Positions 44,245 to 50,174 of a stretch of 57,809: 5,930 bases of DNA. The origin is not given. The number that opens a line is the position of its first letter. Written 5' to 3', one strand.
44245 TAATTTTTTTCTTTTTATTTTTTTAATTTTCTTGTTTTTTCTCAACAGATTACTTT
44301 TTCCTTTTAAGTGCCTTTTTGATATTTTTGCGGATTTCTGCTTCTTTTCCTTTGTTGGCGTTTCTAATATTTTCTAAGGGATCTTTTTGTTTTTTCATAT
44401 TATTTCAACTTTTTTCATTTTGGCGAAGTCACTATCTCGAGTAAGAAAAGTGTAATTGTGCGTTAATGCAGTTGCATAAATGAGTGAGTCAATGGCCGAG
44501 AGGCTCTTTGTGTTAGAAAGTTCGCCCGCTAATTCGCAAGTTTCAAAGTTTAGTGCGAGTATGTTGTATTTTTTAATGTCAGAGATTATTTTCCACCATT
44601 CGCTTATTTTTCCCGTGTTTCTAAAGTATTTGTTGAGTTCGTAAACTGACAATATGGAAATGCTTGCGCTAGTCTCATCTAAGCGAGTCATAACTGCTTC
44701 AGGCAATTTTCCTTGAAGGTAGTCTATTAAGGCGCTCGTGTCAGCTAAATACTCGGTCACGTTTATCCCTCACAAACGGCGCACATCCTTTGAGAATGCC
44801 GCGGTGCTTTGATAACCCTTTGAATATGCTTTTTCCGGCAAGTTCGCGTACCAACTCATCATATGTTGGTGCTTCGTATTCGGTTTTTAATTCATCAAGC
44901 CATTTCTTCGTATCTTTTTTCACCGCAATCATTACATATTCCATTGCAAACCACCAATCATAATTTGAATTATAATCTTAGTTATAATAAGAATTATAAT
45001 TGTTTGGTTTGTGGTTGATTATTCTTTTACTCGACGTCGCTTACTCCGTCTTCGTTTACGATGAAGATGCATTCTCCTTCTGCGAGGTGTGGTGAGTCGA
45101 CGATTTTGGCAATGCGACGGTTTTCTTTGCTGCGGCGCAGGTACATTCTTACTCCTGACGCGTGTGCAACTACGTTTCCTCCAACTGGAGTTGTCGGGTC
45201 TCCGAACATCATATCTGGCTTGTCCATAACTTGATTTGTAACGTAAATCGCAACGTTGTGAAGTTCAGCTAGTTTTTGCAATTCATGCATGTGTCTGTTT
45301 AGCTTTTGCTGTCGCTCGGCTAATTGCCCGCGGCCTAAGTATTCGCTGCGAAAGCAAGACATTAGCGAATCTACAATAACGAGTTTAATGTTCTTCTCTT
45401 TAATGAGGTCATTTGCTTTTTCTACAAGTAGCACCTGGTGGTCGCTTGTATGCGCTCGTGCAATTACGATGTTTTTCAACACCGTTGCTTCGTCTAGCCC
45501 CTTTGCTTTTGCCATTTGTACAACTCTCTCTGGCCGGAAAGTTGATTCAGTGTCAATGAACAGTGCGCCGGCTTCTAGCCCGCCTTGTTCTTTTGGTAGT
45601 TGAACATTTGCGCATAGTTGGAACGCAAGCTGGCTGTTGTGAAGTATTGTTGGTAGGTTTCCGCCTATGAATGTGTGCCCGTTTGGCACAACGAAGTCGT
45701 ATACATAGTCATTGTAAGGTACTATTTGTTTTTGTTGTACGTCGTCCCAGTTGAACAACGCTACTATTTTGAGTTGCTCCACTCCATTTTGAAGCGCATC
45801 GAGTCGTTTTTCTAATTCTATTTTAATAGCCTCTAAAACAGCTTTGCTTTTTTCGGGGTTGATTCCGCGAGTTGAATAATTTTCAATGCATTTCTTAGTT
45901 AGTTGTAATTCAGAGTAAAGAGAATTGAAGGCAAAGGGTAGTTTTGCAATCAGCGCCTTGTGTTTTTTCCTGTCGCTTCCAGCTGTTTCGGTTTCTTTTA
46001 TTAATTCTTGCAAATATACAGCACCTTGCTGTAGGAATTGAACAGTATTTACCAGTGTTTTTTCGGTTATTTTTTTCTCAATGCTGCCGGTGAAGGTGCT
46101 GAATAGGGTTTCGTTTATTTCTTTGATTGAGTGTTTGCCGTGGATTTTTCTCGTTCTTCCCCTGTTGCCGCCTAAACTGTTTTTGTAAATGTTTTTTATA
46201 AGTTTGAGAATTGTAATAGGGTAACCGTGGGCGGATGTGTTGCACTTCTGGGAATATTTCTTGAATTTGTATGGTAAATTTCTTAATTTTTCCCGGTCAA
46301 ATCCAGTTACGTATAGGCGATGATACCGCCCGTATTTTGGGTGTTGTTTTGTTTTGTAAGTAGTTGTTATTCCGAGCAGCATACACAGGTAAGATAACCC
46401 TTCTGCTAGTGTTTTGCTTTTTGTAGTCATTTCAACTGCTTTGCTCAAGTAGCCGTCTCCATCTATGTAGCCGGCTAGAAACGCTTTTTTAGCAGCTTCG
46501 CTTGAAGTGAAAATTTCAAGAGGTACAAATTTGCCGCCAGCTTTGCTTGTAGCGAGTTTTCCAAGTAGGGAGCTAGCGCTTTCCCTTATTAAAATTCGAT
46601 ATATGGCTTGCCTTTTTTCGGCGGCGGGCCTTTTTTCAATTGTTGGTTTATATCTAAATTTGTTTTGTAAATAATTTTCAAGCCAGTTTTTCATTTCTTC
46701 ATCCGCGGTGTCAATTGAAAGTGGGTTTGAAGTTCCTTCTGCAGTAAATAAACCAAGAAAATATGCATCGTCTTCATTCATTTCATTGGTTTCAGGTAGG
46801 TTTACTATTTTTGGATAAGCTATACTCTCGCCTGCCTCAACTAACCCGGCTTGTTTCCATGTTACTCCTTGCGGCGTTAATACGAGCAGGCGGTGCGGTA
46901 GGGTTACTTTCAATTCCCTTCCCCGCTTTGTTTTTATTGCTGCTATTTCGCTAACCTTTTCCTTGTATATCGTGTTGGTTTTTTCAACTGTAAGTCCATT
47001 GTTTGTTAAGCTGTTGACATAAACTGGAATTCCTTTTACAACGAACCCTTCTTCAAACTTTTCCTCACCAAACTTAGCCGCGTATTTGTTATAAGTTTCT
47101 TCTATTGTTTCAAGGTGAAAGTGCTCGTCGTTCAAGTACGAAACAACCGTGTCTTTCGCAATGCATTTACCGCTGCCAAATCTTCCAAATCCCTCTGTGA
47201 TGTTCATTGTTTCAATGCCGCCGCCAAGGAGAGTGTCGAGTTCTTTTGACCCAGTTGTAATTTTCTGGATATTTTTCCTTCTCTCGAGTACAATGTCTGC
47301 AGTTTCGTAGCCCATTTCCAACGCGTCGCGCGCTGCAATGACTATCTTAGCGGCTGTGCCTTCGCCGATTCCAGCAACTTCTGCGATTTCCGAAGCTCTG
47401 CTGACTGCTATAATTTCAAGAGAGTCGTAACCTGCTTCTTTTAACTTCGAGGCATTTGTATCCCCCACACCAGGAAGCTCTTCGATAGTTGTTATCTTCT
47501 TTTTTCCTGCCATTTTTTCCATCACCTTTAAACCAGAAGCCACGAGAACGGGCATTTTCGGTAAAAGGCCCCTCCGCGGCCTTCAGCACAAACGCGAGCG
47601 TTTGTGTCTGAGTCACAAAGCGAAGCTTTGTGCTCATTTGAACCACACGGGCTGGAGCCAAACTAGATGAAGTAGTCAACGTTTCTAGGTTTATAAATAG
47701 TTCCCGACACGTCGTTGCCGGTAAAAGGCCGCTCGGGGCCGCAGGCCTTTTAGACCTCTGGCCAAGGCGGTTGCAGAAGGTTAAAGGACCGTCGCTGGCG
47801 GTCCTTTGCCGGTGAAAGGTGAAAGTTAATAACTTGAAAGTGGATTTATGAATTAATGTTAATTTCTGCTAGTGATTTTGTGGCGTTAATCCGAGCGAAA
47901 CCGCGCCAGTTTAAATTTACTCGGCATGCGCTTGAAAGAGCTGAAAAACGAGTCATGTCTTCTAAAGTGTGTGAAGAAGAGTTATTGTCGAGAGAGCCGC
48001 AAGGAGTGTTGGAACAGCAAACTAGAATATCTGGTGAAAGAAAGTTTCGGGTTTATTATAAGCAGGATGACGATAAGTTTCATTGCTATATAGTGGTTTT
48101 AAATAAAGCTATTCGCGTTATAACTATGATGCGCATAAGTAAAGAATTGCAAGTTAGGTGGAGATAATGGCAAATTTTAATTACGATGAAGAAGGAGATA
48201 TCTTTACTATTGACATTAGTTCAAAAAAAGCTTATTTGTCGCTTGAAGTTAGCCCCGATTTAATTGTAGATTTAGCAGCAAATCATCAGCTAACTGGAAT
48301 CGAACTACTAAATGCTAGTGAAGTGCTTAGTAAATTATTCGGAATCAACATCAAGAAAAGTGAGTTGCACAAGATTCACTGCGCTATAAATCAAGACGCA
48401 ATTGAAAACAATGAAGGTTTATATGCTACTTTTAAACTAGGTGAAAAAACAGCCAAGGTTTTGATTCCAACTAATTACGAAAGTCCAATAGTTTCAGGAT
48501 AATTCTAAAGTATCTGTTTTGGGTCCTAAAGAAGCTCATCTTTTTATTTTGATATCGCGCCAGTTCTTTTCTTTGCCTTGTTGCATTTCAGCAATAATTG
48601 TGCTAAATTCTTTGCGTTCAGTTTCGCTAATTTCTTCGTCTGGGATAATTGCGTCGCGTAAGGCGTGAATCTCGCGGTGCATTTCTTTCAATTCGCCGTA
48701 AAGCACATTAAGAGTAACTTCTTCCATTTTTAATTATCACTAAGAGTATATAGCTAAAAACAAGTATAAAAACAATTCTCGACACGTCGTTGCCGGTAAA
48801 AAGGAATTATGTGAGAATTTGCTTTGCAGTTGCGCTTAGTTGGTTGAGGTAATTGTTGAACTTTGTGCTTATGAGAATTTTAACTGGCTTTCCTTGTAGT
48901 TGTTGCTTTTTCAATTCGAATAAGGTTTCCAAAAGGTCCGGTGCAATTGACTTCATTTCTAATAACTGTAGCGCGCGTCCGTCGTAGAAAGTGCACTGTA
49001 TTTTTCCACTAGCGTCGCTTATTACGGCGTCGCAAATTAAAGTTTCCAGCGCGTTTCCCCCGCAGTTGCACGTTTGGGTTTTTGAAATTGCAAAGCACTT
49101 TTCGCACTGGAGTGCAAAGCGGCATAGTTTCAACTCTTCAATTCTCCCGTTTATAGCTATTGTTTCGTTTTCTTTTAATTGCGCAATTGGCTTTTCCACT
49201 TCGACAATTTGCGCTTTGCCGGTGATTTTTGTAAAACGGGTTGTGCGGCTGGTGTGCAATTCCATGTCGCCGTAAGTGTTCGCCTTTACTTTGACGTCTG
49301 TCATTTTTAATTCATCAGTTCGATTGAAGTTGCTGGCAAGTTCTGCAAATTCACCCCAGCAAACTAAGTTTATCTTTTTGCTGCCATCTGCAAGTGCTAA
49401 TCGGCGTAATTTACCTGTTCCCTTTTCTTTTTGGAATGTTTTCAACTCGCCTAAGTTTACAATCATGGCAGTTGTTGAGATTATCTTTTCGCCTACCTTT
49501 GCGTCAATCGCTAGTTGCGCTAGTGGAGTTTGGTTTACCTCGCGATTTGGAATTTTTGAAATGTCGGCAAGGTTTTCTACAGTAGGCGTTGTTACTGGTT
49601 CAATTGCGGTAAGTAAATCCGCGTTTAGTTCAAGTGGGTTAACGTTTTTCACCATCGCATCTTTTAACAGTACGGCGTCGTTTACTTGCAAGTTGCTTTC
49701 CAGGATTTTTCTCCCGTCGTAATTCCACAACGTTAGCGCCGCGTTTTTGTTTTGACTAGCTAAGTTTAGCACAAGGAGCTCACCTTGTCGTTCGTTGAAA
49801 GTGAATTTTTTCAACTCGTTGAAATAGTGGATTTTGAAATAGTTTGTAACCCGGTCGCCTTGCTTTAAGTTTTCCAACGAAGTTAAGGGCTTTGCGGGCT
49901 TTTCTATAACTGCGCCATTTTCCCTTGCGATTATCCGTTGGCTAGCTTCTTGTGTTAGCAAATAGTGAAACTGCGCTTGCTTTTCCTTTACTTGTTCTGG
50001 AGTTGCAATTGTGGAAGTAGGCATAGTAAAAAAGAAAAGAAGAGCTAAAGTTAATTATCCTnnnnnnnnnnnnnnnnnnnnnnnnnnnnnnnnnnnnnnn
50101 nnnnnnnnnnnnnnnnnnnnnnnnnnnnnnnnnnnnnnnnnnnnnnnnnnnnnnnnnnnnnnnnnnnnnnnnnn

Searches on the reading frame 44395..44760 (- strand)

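Call 33: search_protein_families(library=pfam, proteins=[window:44395-44760:-])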
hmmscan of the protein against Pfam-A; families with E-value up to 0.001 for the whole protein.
window:44395-44760:- (121 aa): 1 family
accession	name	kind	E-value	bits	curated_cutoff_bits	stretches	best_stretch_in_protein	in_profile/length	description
PF01850.27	PIN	-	3.9e-14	53.7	23.6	1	4-117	1-119/120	PIN domain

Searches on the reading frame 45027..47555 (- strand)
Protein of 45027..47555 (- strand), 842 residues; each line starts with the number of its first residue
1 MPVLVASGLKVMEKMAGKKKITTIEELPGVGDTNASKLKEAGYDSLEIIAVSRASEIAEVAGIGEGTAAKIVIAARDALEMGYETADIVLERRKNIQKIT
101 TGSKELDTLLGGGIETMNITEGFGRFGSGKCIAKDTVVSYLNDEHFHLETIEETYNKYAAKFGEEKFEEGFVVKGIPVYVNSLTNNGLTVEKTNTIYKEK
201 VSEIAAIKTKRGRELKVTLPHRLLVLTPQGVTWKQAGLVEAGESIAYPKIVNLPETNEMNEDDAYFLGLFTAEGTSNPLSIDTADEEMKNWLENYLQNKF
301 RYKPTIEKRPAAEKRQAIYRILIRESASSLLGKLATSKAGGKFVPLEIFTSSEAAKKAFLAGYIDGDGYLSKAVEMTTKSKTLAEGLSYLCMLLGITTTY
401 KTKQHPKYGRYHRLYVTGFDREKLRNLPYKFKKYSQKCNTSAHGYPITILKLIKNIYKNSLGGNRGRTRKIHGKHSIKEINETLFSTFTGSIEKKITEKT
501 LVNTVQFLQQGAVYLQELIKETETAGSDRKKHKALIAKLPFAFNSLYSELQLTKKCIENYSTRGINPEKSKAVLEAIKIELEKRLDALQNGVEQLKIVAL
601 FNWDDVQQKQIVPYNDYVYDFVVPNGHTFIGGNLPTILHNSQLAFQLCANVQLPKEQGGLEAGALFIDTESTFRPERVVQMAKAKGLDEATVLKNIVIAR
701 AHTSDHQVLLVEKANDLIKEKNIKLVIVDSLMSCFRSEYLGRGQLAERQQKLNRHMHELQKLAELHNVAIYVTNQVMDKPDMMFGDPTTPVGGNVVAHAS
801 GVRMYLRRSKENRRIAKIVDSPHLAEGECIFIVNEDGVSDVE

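Call 33: search_protein_families(library=pfam, proteins=[window:45027-47555:-])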
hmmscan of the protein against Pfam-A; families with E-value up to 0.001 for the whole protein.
window:45027-47555:- (842 aa): 6 families
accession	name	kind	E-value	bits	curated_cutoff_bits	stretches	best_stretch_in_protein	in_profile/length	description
PF08423.17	Rad51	-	1.9e-83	279.9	22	2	640-840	39-243/244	Rad51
PF14528.11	LAGLIDADG_3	-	4.6e-14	52.9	22.5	1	356-424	3-77/82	LAGLIDADG-like domain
PF14890.11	Intein_splicing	-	2.6e-13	50.5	35.8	1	145-640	7-155/155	Intein splicing domain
PF00154.27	RecA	-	1.1e-12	48.4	27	1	657-815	79-227/262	recA bacterial DNA recombination protein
PF14520.12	HHH_5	-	7.6e-09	36.4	27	1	25-77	5-57/57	Helix-hairpin-helix domain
PF05204.19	Hom_end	-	3.4e-07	30.8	21.1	1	344-414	2-76/110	Homing endonuclease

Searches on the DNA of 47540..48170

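Call 58: search_rna_families(source=window, start=47540, end=48170, threshold=evalue, max_evalue=1, show_alignments=2)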
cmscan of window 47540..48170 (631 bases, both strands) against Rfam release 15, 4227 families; matches with E-value up to 1: 0.
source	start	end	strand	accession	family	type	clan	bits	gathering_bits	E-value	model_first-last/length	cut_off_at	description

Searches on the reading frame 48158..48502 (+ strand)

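Call 33: search_protein_families(library=pfam, proteins=[window:48158-48502:+])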
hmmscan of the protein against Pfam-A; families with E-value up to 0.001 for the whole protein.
window:48158-48502:+ (114 aa): 1 family
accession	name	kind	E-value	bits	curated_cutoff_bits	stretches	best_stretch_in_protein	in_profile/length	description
PF10049.14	DUF2283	-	1e-10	42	23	1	7-54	2-49/49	Protein of unknown function (DUF2283)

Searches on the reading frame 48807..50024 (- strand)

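Call 33: search_protein_families(library=pfam, proteins=[window:48807-50024:-])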
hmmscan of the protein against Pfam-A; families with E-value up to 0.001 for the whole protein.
window:48807-50024:- (405 aa): 1 family
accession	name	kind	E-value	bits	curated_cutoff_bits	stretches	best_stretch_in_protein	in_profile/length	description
PF01336.31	tRNA_anti-codon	-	2e-07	31.3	27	0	192-257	5-68/75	OB-fold nucleic acid binding domain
